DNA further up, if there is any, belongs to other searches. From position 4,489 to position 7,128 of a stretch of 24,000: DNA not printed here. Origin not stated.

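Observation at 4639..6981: UbiB/ABC1 atypical kinase covalently fused to a diiron ferritin-like (R2/AurF/Coq7-type chemistry) domain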

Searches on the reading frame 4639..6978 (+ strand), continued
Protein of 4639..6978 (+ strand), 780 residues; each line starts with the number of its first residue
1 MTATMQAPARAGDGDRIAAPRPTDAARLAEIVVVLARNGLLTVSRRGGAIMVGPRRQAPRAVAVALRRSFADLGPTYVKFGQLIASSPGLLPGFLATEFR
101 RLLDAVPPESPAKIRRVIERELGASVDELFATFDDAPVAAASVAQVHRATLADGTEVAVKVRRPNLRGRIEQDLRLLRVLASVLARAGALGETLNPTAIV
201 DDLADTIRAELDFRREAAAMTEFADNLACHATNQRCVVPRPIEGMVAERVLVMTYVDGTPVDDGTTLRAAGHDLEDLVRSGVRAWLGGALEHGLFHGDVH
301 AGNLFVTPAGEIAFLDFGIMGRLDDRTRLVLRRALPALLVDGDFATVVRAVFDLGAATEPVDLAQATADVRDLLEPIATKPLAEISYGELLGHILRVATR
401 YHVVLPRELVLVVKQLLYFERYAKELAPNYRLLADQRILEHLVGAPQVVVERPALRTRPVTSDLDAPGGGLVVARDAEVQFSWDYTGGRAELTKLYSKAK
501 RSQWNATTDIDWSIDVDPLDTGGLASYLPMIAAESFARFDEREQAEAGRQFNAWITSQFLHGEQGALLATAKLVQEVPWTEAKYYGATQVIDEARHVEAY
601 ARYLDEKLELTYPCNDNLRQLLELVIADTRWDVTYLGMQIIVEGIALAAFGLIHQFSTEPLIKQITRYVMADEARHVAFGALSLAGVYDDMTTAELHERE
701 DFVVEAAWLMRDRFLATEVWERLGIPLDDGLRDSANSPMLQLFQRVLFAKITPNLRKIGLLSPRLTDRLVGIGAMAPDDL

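Call 56: find_related_loci(query=window:4639-6978:+, collection=genome_contigs, flank=6000)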
Query window:4639-6978:+ (780 aa) in genome_contigs; peptide patterns used: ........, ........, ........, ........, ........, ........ (x = any residue, [..] = any of these).
111 stretches matched a pattern; 57 encode a relative of the query (tblastn E <= 1e-3); 56 distinct loci.
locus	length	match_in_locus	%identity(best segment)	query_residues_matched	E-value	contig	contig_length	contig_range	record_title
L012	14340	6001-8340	95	1-780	0e+0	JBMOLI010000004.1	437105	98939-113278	MAG: Actinomycetota bacterium isolate Betzabe_MAG020 MAG020_4, whole genome shotgun sequence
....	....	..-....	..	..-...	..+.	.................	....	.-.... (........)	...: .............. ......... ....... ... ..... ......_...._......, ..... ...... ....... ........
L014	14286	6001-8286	71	22-780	0e+0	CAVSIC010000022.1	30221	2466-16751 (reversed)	MAG: uncultured Microthrixaceae bacterium isolate MFD01275.bin.3.280 genome assembly, contig: contig_21128, whole genome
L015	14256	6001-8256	73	22-778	0e+0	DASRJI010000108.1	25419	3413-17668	MAG TPA_asm: Acidimicrobiales bacterium isolate SMAG_U10132 k141_715710, whole genome shotgun sequence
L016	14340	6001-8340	95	1-780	0e+0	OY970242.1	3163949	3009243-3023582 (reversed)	MAG: uncultured Microthrixaceae bacterium isolate MFD03066.bin.2.142 genome assembly, chromosome: 1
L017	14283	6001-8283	72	21-780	0e+0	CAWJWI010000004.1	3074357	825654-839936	MAG: uncultured Microthrixaceae bacterium isolate MFD01275.bin.2.210 genome assembly, contig: contig_4375, whole genome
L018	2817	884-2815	70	22-665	0e+0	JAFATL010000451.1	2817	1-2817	MAG: Actinomycetota bacterium isolate CP_BM_ER_R9_11 BM_ER_R9_k147_703831, whole genome shotgun sequence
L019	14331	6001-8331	77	1-780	0e+0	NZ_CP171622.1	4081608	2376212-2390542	Actinospongicola halichondriae strain Hal317 chromosome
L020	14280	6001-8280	72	22-780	0e+0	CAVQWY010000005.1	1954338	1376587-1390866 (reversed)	MAG: uncultured Microthrixaceae bacterium isolate MFD04212.bin.2.38 genome assembly, contig: contig_742, whole genome sh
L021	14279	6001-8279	65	22-780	0e+0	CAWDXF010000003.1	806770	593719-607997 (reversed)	MAG: uncultured Microthrixaceae bacterium isolate MFD04212.bin.2.37 genome assembly, contig: contig_6263, whole genome s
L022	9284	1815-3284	58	22-504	3e-163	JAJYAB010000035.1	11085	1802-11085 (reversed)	MAG: Actinomycetes bacterium isolate BP8.bin115 NODE_9467_length_11085_cov_1.305439, whole genome shotgun sequence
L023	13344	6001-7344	57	6-451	7e-142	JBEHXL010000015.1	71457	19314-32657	MAG: Actinomycetota bacterium isolate ES1.bin.66 NODE_385_length_71457_cov_19.053084, whole genome shotgun sequence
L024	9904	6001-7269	53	16-438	5e-136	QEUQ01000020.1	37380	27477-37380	MAG: Acidobacteria bacterium isolate ATN3 J3_scaffold_887, whole genome shotgun sequence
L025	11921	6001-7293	50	19-444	7e-132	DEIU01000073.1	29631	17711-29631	MAG TPA_asm: Acidimicrobiia bacterium UBA2766 UBA2766_contig_4907, whole genome shotgun sequence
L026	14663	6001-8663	63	22-767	0e+0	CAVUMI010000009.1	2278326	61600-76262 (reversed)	MAG: uncultured Actinomycetes bacterium isolate MFD04212.bin.2.169 genome assembly, contig: contig_5148, whole genome sh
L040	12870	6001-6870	46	480-767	2e-74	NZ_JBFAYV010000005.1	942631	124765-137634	Nocardia sp. NPDC051756 NPDC051756_77_D11.ctg-0005, whole genome shotgun sequence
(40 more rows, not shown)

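Call 59: search_protein_families(library=pfam, proteins=[L017:2202-3668:+, L017:3706-5232:+, L017:8300-9112:+, L017:9476-10243:-, L017:11757-12539:+, L017:12547-14037:-, L015:8548-10521:-, L015:10554-11831:-, L015:2123-3064:+, L020:10149-11015:+], max_evalue=0.0001)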
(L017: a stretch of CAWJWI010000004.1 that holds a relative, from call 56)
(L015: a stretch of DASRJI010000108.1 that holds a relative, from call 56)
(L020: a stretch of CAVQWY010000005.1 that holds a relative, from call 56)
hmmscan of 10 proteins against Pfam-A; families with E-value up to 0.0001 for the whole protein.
L017:2202-3668:+ (488 aa): 0 families

L017:3706-5232:+ (508 aa): 1 family
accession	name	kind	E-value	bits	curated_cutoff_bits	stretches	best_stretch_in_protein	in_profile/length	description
PF05787.19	PhoX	-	2.9e-31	109.7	24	1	145-308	155-369/515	Alkaline phosphatase PhoX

L017:8300-9112:+ (270 aa): 2 families
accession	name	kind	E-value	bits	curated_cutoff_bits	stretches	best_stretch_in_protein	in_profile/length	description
PF00378.25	ECH_1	-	1.1e-40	140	27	1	20-267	3-250/251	Enoyl-CoA hydratase/isomerase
PF16113.10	ECH_2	-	2e-13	51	27.2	1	25-216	3-192/335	Enoyl-CoA hydratase/isomerase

L017:9476-10243:- (255 aa): 3 families
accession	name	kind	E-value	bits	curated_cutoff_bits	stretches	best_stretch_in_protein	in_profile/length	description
PF13302.13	Acetyltransf_3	-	1.2e-27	97.8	25.4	1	72-214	1-138/138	Acetyltransferase (GNAT) domain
PF00583.31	Acetyltransf_1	-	2e-12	47.8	20.7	1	85-213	3-116/116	Acetyltransferase (GNAT) family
PF13523.12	Acetyltransf_8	-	1.5e-06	28.3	27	1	164-216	88-140/145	Acetyltransferase (GNAT) domain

L017:11757-12539:+ (260 aa): 2 families
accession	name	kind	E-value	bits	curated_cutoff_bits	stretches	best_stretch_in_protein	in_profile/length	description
PF13350.11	Y_phosphatase3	-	2.8e-57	194.9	22.2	1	25-259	4-239/240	Tyrosine phosphatase family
PF22784.1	PTP-SAK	-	1.1e-05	26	27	0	62-179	23-119/153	Swiss Army Knife protein, DSP-PTPase phosphatase domain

L017:12547-14037:- (496 aa): 2 families
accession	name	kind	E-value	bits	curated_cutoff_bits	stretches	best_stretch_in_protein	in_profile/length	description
PF00291.31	PALP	-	1.4e-68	231.9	35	1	105-391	2-295/295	Pyridoxal-phosphate dependent enzyme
PF01842.31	ACT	-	1.9e-08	34.4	27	1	415-482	2-64/66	ACT domain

L015:8548-10521:- (657 aa): 1 family
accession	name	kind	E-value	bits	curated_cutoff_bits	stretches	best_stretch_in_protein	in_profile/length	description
PF01979.26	Amidohydro_1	-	9.4e-16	58.4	25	1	302-502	166-345/345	Amidohydrolase family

L015:10554-11831:- (425 aa): 1 family
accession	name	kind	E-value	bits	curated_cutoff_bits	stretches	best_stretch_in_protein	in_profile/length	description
PF06722.18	EryCIII-like_C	-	3.8e-11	43.6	31.7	1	321-423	38-144/145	Erythromycin biosynthesis protein CIII-like, C-terminal domain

L015:2123-3064:+ (313 aa): 4 families
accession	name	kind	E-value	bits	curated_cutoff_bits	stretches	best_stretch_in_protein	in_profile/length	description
PF04542.20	Sigma70_r2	-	2.1e-21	75.9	24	1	80-148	2-70/71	Sigma-70 region 2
PF04539.22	Sigma70_r3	-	2.6e-19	69.6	25.3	1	162-234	5-77/78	Sigma-70 region 3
PF04545.22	Sigma70_r4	-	3.9e-19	68.3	24.1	1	248-300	2-50/50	Sigma-70, region 4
PF00140.25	Sigma70_r1_2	-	3.4e-05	24.2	22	0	15-43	1-29/34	Sigma-70 factor, region 1.2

L020:10149-11015:+ (288 aa): 1 family
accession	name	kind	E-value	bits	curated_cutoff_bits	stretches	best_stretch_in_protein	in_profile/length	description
PF00160.26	Pro_isomerase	-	3.3e-33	115.6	21.7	1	130-284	3-158/159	Cyclophilin type peptidyl-prolyl cis-trans isomerase/CLD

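Call 62: search_protein_families(library=pfam, proteins=[L040:103-3297:+, L040:3979-5787:-, L040:5038-6924:+, L040:6999-9245:-, L040:9398-10093:-, L040:10022-11806:+, L040:11271-12770:-], max_evalue=0.0001)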
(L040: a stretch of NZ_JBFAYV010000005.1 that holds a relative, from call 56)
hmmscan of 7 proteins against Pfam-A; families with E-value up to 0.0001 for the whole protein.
L040:103-3297:+ (1064 aa): 2 families
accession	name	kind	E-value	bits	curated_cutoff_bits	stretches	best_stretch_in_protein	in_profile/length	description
PF00668.25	Condensation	-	4.6e-121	405.1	30.6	2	545-965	2-438/456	Condensation domain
PF00550.31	PP-binding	-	2.8e-24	85.6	20.8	2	983-1044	1-64/67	Phosphopantetheine attachment site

L040:3979-5787:- (602 aa): 3 families
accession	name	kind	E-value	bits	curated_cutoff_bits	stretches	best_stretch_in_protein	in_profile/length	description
PF00441.29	Acyl-CoA_dh_1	-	4.6e-17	63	22.4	1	264-417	1-149/150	Acyl-CoA dehydrogenase, C-terminal domain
PF02770.24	Acyl-CoA_dh_M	-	4.4e-16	59.3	33.3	1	159-251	1-96/97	Acyl-CoA dehydrogenase, middle domain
PF02771.21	Acyl-CoA_dh_N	-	1.7e-08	35.2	22.9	1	69-155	25-112/113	Acyl-CoA dehydrogenase, N-terminal domain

L040:5038-6924:+ (628 aa): 1 family
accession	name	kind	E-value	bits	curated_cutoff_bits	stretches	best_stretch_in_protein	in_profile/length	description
PF11583.14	AurF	-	2e-07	30.9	29.6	1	422-603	99-282/282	P-aminobenzoate N-oxygenase AurF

L040:6999-9245:- (748 aa): 1 family
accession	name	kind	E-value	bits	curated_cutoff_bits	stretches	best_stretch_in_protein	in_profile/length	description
PF00501.34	AMP-binding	-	1.3e-51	176.1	29.9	1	214-596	4-383/384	AMP-binding enzyme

L040:9398-10093:- (231 aa): 0 families

L040:10022-11806:+ (594 aa): 0 families

L040:11271-12770:- (499 aa): 0 families

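Call 72: find_encoding_contigs(protein=P0244, flank=8000, max_places=3)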
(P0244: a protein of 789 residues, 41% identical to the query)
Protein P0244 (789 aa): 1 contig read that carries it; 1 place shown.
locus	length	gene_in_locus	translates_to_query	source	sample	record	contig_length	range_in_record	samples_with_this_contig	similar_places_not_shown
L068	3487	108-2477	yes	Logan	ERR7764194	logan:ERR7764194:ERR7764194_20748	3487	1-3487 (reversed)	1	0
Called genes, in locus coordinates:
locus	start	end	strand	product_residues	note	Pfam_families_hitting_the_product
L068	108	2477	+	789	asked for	PF03109:ABC1, PF01636:APH (faint), PF11583:AurF (faint)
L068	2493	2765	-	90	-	PF01381:HTH_3, PF13560:HTH_31 (weak)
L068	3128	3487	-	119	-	?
